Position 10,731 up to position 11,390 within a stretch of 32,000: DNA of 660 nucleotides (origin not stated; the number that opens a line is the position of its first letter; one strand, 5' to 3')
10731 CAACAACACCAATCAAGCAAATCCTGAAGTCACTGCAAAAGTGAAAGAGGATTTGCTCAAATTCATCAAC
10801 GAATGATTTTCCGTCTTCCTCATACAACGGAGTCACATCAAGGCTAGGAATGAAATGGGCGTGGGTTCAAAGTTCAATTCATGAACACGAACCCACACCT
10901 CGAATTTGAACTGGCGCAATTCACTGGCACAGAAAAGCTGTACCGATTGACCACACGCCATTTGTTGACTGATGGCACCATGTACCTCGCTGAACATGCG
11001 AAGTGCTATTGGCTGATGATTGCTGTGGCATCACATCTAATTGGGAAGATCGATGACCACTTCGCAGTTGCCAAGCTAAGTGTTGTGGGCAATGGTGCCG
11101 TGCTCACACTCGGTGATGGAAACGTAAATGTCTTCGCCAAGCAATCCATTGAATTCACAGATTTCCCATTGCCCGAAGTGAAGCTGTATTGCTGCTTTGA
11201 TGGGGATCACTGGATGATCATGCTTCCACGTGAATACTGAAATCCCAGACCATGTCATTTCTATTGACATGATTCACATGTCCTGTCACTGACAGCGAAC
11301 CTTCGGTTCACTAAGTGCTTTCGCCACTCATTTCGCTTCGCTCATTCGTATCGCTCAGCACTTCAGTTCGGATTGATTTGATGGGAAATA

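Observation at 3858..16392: Serine-recombinase element with 21-bp terminal inverted repeats inserted at the base after the glmS coding sequence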

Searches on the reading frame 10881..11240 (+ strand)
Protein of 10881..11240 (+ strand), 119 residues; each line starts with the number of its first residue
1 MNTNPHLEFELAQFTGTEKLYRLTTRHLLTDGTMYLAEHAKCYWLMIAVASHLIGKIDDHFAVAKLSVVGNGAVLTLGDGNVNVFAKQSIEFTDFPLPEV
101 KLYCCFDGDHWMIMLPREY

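Call 7: search_protein_families(library=pfam, proteins=[window:10881-11240:+], max_evalue=0.01)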
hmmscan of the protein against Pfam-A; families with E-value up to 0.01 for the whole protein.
window:10881-11240:+ (119 aa): 1 family
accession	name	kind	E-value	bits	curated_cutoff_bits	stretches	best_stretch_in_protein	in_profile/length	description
PF21781.2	DUF6876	-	3.1e-32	111.5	27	1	7-119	3-117/117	Family of unknown function (DUF6876)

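Call 30: search_protein_families(library=padloc, proteins=[window:10881-11240:+], max_evalue=0.01)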
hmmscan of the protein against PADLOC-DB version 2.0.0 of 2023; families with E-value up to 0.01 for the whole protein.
window:10881-11240:+ (119 aa): 0 families

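Call 47: search_protein_families(library=ncbifam, proteins=[window:10881-11240:+], max_evalue=0.01)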
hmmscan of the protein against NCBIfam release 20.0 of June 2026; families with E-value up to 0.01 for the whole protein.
window:10881-11240:+ (119 aa): 0 families
